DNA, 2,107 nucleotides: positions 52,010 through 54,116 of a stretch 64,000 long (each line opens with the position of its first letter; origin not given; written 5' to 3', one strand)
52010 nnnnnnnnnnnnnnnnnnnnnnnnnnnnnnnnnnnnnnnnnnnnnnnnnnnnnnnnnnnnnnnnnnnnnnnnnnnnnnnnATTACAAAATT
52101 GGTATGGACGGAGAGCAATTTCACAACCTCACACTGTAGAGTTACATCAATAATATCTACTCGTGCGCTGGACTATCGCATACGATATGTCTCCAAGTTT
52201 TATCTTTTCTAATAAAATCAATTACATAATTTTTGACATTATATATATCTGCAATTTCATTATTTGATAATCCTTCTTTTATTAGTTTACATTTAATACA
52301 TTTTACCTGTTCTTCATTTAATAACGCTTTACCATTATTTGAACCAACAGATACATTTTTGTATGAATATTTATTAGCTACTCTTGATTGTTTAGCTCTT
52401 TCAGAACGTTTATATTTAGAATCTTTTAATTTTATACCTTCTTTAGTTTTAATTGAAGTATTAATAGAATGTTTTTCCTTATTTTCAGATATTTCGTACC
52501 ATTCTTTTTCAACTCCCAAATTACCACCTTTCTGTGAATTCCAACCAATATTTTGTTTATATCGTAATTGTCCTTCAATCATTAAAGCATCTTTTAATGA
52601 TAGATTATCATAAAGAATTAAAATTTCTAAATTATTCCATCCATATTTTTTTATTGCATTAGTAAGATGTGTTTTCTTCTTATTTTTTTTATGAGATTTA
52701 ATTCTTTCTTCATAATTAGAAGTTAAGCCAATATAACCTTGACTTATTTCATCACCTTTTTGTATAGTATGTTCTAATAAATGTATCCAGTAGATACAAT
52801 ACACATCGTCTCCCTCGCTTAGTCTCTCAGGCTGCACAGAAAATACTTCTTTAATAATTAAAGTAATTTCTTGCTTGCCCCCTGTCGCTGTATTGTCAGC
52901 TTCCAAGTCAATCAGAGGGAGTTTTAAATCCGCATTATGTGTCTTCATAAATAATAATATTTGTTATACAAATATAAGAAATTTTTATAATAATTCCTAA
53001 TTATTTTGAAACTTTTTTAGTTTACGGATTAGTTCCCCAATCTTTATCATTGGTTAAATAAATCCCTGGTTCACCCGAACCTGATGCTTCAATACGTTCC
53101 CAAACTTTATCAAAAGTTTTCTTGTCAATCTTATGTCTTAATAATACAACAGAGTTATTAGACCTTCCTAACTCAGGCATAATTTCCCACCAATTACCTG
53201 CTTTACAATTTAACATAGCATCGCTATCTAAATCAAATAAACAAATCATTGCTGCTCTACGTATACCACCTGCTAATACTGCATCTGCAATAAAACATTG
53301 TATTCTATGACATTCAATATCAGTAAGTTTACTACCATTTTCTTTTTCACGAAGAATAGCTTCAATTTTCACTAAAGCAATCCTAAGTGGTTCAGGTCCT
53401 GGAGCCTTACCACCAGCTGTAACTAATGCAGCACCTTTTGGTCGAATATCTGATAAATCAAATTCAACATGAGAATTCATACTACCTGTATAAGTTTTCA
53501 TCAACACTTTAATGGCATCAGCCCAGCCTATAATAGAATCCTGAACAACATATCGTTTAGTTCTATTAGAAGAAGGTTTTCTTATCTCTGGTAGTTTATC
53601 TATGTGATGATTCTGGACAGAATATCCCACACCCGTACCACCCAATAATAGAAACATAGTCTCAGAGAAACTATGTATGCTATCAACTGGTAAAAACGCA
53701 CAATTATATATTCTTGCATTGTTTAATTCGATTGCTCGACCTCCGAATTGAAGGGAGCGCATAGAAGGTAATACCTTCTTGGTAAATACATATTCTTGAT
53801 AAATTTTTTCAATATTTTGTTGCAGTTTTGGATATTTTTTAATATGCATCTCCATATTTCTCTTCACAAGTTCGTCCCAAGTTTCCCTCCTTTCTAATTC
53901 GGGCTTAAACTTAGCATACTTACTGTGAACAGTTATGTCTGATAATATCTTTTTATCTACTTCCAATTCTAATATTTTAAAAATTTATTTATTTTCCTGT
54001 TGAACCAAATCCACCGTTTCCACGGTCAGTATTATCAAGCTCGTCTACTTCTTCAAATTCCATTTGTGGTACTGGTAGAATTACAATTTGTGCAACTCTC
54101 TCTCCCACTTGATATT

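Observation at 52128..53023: Group I intron mapped to the nucleotide; the radical-cysteine codon of the RNR is assembled by splicing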

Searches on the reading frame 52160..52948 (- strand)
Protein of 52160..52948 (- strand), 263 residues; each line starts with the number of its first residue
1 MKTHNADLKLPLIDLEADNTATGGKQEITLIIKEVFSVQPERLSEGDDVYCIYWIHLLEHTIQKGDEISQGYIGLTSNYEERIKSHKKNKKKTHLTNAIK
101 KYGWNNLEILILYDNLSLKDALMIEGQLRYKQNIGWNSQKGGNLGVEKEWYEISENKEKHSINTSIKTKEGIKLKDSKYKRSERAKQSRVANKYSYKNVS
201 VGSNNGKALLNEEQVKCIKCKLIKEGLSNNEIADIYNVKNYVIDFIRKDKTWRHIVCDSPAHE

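Call 6: search_protein_families(library=pfam, proteins=[window:52160-52948:-], max_evalue=0.01)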
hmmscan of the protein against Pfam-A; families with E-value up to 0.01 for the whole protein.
window:52160-52948:- (263 aa): 1 family
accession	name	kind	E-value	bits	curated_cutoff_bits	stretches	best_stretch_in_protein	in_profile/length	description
PF01541.30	GIY-YIG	-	0.00047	20.8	22.6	1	68-110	15-50/78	GIY-YIG catalytic domain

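Call 13: find_homologous_proteins(query=window:52160-52948:-, max_evalue=0.001)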
Query window:52160-52948:- (263 aa): 128 proteins with E <= 0.001 among 944 candidates; the best 120 are listed.
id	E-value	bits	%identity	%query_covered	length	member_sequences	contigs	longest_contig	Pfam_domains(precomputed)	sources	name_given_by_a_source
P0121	8.4e-170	581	100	100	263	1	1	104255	-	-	-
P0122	5.6e-128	444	77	100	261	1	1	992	-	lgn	-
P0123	4.6e-112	392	72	100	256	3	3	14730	PF01541.31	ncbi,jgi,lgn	jgi:predicted GIY-YIG superfamily endonuclease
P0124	7.2e-109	381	70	100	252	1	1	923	-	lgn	-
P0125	6.0e-107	375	67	100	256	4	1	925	PF01541.31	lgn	-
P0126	1.0e-105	371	67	100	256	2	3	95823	-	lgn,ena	-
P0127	8.1e-104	365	68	100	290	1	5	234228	PF01541.31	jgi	jgi:hypothetical protein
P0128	1.1e-103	364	68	100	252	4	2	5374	-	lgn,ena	-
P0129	1.9e-103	364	67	100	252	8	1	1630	-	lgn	-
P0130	3.6e-103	363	69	100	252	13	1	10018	PF01541.31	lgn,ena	-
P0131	1.6e-102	361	68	100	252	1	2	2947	PF01541.31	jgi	jgi:predicted GIY-YIG superfamily endonuclease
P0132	4.7e-102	359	68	100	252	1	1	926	PF01541.31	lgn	-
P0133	8.6e-102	358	68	100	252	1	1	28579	-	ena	-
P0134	2.3e-101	357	69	100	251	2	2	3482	-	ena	-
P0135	2.8e-101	357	67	100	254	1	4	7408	-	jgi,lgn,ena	-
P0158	2.3e-87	311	59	100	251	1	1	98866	PF01541.31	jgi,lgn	-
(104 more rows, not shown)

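Call 14: find_related_loci(query=window:52160-52948:-, collection=viral_contigs, flank=3000)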
Query window:52160-52948:- (263 aa) in viral_contigs; peptide patterns used: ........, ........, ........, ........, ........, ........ (x = any residue, [..] = any of these).
86 stretches matched a pattern; 62 encode a relative of the query (tblastn E <= 1e-3); 62 distinct loci.
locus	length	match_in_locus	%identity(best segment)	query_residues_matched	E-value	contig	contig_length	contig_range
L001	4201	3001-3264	44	52-144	2e-17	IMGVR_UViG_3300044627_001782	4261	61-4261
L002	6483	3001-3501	34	52-201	9e-16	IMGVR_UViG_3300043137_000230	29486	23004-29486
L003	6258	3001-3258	41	52-142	4e-15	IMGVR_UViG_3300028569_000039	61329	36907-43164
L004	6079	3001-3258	41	52-142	4e-15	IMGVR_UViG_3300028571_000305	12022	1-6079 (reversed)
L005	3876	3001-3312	35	32-142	2e-12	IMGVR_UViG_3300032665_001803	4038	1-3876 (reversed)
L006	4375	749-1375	28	72-255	2e-11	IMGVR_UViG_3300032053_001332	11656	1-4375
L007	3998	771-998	45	72-145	1e-10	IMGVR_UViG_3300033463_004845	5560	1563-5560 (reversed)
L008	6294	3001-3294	35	72-164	1e-9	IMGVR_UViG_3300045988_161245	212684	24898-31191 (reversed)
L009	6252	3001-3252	42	68-145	5e-9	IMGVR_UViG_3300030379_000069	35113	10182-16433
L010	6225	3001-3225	46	72-142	4e-9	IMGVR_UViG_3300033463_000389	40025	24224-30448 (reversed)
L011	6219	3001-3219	45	72-137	1e-8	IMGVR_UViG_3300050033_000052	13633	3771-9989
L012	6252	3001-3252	42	68-145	1e-8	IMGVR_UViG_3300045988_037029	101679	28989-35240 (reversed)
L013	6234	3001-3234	42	72-142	2e-8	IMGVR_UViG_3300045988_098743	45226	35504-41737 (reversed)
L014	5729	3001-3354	31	46-167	2e-8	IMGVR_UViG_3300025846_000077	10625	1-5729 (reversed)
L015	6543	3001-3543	28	24-185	3e-8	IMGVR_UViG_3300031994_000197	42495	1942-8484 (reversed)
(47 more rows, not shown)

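Call 15: find_encoding_contigs(protein=P0126, flank=2500, max_places=3)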
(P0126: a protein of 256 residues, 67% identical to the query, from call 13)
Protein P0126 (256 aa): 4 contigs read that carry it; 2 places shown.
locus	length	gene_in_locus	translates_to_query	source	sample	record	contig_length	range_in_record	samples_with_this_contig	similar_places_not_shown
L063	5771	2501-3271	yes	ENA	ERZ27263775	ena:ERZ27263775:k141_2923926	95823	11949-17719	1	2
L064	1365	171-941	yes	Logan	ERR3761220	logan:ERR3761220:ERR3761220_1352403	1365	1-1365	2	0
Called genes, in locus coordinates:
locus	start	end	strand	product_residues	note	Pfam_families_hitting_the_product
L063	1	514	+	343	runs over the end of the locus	-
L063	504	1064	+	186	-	-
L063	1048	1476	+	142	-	PF00692:dUTPase, PF22769:DCD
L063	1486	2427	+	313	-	-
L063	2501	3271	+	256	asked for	-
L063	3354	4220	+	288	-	-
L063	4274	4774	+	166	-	-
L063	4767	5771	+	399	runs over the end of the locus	PF04851:ResIII (weak)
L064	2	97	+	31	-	?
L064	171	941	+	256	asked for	-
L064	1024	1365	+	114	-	?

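Call 16: find_encoding_contigs(protein=P0127, flank=2500, max_places=3)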
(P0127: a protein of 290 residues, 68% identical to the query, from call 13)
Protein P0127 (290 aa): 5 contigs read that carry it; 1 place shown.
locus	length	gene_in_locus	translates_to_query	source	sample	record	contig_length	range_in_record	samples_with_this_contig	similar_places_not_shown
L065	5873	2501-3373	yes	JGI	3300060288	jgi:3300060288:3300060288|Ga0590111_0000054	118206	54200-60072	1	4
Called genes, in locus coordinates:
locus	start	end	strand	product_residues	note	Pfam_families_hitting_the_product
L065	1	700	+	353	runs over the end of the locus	-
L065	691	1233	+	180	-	-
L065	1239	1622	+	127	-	-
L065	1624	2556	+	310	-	-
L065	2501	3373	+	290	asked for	PF01541:GIY-YIG (weak)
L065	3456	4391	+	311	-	-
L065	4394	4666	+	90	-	-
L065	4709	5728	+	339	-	PF00154:RecA_N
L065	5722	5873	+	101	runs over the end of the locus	PF18909:dGTP_diPhyd_N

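Call 17: find_encoding_contigs(protein=P0158, flank=2500, max_places=3)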
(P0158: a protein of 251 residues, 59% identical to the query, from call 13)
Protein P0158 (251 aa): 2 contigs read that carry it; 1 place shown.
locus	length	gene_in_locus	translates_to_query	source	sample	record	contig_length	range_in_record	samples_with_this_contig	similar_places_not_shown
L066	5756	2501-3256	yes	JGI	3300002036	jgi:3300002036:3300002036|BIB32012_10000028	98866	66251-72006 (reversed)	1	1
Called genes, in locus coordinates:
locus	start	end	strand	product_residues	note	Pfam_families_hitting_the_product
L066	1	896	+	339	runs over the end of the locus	-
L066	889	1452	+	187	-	-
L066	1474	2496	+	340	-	PF21995:RNR-II_ins_dom (weak)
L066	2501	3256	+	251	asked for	PF01541:GIY-YIG (weak)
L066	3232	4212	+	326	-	-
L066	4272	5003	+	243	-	-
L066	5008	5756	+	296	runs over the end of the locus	PF23940:DUF7275 (weak)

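Call 22: find_related_loci(query=A1, collection=metagenome_contigs, flank=1500)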
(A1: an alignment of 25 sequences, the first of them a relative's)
Query A1 (263 aa) in metagenome_contigs; peptide patterns used: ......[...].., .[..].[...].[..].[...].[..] (x = any residue, [..] = any of these).
600 stretches matched a pattern (row limit reached: there are more); 124 encode a relative of the query (tblastn E <= 1e-3); the best 80 are kept; 80 distinct loci.
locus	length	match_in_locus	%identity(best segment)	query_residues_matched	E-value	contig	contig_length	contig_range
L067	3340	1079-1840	67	1-263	2e-109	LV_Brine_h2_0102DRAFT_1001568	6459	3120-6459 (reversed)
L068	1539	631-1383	66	1-262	9e-108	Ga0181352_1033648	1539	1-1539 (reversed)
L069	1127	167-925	60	1-263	2e-107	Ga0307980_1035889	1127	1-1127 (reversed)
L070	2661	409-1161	59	1-263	7e-97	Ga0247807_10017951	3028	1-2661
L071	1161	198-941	58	4-263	3e-97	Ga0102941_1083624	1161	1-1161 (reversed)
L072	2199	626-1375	58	4-263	5e-91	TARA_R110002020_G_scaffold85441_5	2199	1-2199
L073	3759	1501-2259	56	1-262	1e-86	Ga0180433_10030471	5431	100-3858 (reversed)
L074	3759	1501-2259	56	1-262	1e-86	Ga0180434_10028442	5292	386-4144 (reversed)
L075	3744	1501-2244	55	4-262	4e-82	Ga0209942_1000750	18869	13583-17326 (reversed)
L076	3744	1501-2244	58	4-262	6e-82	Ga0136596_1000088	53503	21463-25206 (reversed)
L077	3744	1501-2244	58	4-262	6e-82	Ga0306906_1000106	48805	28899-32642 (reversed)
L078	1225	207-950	55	3-263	7e-87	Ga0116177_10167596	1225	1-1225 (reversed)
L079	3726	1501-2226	54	2-255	2e-77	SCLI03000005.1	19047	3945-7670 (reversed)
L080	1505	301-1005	52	8-255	1e-79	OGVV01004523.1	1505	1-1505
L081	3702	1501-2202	50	8-255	1e-70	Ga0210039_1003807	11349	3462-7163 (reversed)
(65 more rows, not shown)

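Call 53: search_protein_families(library=phrogs, proteins=[window:52160-52948:-], max_evalue=0.00001)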
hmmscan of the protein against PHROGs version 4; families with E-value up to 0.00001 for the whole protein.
window:52160-52948:- (263 aa): 2 families
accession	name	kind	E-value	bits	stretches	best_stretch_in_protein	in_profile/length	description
phrog_7168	-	DNA, RNA and nucleotide metabolism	1.6e-07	32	1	71-255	15-217/284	homing endonuclease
phrog_314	-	DNA, RNA and nucleotide metabolism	1.9e-07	31.4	1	8-257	137-390/574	homing endonuclease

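Call 73: search_protein_families(library=pfam, alignment_id=A1, max_evalue=0.01)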
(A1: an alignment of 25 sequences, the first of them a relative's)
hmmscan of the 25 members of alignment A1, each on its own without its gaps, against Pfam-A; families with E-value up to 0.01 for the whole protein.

A. member 1, P0121 (263 aa): 1 family
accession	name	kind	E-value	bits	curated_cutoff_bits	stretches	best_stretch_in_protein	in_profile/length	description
PF01541.30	GIY-YIG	-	0.00047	20.8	22.6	1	68-110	15-50/78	GIY-YIG catalytic domain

B. families by the number of members that match (of 25 scanned): 5 families
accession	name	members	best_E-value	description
PF01541.30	GIY-YIG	25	7e-09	GIY-YIG catalytic domain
PF24964.1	DUF7769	2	0.0047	Domain of unknown function (DUF7769)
PF22516.1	PreP_C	1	0.0055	PreP C-terminal domain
PF10544.15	T5orf172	1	0.0073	T5orf172 domain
PF15458.11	NTR2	1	0.0082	Nineteen complex-related protein 2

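Call 74: search_solved_structures(query=A1, max_evalue=1, show_alignments=1)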
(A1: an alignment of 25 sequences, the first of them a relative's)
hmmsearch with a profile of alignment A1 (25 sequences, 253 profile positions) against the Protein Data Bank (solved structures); distinct sequences matched with E-value up to 1: 0.

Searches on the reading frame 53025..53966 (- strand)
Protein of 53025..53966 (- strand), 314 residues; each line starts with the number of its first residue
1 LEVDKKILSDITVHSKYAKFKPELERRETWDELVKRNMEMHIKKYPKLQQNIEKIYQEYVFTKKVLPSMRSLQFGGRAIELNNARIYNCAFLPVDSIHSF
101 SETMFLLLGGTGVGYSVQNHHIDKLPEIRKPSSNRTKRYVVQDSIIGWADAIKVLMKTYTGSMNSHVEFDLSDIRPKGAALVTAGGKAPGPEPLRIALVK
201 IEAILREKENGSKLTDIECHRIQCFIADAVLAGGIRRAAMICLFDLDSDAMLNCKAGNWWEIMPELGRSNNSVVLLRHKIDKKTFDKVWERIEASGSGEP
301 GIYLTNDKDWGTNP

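Call 6: search_protein_families(library=pfam, proteins=[window:53025-53966:-], max_evalue=0.01)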
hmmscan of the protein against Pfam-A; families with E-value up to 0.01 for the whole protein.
window:53025-53966:- (314 aa): 2 families
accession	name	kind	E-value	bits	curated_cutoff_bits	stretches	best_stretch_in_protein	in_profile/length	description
PF21995.1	RNR-II_ins_dom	-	2.4e-06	28.2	27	1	136-205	34-107/107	B12-dependent ribonucleotide reductase, insertion domain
PF17975.6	RNR_Alpha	-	0.00033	21.6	26.4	1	8-54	20-66/101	Ribonucleotide reductase alpha domain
